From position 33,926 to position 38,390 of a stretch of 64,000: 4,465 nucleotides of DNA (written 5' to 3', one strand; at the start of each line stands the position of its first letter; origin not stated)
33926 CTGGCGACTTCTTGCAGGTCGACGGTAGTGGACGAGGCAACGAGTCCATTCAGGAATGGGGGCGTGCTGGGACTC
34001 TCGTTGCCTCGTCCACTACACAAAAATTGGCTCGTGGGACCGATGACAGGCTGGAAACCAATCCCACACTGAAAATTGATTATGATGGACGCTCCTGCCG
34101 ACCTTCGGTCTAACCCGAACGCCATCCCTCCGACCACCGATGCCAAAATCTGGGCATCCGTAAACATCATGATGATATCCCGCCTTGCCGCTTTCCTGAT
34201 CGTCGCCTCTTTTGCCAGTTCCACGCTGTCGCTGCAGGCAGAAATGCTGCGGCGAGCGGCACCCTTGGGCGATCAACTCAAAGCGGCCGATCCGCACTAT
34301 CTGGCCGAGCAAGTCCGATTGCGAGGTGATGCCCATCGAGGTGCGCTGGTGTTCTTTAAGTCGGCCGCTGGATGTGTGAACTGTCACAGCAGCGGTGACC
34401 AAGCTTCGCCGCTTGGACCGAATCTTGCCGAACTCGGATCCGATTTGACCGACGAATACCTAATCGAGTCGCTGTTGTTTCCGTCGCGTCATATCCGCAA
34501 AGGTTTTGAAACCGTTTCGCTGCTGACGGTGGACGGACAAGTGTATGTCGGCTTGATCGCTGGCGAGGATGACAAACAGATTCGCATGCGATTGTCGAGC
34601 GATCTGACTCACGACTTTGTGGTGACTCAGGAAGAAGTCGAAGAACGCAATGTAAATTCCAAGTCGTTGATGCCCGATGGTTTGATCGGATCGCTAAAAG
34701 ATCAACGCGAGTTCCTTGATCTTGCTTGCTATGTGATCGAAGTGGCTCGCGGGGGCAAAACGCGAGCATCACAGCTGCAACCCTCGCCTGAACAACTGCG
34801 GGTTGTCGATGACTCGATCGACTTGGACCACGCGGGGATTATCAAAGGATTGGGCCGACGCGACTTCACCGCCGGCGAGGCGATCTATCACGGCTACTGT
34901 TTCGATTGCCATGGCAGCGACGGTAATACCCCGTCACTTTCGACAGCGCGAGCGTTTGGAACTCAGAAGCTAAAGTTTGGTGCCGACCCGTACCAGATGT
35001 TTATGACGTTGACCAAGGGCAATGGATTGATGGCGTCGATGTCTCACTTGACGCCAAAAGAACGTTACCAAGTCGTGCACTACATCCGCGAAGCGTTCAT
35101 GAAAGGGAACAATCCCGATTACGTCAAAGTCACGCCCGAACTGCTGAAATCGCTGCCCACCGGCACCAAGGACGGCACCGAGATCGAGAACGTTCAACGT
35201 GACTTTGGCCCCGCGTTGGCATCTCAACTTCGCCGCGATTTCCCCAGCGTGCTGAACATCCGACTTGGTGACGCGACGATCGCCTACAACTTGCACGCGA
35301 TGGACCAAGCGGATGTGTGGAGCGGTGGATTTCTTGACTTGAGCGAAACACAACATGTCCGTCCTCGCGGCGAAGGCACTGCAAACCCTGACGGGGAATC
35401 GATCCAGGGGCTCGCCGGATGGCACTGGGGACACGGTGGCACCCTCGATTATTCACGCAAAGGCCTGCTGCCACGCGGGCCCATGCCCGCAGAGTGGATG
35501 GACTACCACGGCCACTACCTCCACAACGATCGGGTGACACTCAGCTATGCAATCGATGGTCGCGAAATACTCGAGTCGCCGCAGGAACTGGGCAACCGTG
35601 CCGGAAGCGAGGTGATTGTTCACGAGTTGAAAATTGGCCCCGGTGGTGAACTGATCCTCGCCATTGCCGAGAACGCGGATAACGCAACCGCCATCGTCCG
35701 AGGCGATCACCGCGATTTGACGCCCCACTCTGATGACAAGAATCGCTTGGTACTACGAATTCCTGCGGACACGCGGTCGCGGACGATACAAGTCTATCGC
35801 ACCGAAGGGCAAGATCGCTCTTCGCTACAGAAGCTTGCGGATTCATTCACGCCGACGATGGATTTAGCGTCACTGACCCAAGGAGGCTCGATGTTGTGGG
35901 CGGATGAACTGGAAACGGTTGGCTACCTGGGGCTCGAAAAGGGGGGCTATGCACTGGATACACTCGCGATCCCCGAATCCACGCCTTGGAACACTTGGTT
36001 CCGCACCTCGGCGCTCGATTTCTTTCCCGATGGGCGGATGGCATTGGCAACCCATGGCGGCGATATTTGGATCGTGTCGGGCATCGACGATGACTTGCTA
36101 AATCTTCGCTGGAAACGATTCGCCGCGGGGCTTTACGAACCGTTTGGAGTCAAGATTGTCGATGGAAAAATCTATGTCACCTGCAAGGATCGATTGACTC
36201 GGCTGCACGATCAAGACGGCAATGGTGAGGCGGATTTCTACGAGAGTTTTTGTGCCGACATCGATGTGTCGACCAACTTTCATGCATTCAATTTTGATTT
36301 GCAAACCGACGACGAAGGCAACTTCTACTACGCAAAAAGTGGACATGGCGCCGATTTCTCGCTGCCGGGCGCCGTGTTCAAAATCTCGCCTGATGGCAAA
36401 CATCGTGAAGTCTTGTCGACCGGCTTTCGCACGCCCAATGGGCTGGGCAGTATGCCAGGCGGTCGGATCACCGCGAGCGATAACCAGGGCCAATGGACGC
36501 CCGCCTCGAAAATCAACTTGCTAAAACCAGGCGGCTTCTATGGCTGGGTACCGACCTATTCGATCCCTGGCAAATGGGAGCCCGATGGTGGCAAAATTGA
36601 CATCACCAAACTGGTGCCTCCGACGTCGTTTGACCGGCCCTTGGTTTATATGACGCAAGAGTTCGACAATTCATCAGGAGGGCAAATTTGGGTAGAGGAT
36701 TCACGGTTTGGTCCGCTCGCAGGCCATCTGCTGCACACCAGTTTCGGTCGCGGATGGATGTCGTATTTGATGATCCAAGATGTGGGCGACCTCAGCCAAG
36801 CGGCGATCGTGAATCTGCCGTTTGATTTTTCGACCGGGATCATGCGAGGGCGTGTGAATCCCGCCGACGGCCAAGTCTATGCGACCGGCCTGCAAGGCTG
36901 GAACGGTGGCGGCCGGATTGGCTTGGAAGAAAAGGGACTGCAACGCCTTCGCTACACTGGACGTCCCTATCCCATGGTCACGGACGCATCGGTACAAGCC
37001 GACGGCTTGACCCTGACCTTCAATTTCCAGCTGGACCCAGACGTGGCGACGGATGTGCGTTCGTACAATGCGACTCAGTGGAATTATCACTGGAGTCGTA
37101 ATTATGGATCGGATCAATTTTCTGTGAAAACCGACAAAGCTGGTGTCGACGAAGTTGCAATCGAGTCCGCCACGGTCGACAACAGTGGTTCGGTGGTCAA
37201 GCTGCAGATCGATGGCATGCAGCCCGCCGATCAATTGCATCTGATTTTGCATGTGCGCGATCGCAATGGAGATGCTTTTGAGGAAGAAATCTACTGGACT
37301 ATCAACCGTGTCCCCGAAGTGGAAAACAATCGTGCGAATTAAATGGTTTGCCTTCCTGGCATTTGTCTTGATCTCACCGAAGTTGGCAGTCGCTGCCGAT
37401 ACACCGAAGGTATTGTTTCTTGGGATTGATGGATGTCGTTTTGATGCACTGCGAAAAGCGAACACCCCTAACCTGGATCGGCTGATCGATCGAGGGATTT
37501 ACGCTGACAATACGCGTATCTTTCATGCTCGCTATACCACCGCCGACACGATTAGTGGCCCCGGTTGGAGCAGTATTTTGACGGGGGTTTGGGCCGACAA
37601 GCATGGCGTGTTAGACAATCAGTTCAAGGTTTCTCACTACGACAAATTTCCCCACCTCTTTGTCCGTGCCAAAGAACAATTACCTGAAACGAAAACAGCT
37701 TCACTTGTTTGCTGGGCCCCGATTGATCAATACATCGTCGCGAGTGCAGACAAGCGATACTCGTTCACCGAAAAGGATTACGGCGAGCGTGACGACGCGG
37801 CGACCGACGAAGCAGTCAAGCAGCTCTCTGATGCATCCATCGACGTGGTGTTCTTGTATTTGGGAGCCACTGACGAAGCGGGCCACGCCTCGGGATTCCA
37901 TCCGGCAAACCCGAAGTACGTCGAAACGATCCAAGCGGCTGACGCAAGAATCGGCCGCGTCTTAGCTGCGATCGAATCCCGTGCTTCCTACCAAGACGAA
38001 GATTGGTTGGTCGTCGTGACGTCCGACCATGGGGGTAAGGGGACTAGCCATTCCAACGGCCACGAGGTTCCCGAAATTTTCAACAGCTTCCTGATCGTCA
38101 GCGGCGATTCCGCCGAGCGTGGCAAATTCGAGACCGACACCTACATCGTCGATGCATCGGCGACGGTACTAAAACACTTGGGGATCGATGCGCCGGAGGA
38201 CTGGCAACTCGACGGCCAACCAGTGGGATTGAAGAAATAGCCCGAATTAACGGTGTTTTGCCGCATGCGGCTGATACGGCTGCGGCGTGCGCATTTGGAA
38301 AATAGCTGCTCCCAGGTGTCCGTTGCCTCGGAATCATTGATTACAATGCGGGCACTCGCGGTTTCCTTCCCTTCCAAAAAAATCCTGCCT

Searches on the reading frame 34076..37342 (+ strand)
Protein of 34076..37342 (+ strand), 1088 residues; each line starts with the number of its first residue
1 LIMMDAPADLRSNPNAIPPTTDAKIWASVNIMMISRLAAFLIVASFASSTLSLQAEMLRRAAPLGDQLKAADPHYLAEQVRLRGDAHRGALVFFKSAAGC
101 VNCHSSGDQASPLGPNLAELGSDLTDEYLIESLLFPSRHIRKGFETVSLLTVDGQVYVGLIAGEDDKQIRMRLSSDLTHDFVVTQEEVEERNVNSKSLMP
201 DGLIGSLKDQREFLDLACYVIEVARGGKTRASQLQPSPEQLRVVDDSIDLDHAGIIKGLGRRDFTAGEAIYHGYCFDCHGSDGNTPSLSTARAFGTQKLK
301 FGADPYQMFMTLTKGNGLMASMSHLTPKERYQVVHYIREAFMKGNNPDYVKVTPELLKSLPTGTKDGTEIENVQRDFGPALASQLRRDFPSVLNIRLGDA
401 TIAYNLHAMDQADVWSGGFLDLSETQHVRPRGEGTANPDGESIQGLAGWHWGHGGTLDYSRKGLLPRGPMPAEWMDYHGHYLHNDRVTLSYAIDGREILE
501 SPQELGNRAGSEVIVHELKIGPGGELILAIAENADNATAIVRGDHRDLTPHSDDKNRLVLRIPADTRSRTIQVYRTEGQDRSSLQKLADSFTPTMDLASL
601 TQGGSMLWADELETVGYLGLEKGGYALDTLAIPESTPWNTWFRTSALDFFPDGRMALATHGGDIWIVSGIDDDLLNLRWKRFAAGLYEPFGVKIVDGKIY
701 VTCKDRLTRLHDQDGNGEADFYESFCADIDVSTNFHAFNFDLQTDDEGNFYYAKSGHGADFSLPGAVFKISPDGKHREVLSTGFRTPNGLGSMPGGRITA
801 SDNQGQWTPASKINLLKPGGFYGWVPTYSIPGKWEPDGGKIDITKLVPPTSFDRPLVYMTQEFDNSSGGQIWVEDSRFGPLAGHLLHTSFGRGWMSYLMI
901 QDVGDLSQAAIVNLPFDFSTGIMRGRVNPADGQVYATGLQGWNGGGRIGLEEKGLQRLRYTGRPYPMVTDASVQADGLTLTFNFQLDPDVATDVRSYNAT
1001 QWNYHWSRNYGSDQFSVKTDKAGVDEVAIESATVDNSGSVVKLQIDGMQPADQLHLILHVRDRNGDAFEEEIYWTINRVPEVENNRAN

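Call 42: search_protein_families(library=pfam, proteins=[window:34076-37342:+], max_evalue=0.001)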
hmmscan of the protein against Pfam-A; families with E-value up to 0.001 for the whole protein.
window:34076-37342:+ (1088 aa): 3 families
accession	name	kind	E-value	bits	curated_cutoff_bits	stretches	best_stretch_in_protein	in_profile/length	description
PF20601.3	DUF6797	-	3.9e-27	95.4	24.9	1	402-500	1-96/96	Domain of unknown function (DUF6797)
PF13442.11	Cytochrome_CBB3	-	4.4e-13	49.8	27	1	264-337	3-68/68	Cytochrome C oxidase, cbb3-type, subunit III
PF00034.26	Cytochrom_C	-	1.5e-06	29.9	21.3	0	265-339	2-88/90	Cytochrome c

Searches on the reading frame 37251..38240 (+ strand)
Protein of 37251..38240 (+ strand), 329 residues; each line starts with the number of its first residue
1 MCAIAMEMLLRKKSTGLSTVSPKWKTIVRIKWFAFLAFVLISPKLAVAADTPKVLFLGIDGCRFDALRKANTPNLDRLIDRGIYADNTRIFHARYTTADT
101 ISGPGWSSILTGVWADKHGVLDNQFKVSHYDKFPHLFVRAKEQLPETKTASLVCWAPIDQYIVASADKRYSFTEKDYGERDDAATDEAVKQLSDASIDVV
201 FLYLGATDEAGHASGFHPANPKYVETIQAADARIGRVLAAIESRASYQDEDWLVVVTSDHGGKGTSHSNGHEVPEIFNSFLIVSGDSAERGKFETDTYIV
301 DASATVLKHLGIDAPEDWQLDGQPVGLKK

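Call 42: search_protein_families(library=pfam, proteins=[window:37251-38240:+], max_evalue=0.001)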
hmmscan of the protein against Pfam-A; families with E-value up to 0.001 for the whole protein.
window:37251-38240:+ (329 aa): 3 families
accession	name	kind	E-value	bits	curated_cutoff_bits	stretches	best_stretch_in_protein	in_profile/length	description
PF01663.27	Phosphodiest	-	1.6e-25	90.8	23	1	54-276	1-235/342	Type I phosphodiesterase / nucleotide pyrophosphatase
PF01676.23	Metalloenzyme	-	3e-12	47.1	24.3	1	181-313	131-251/252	Metalloenzyme superfamily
PF00884.28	Sulfatase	-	1e-07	32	25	1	185-312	200-301/301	Sulfatase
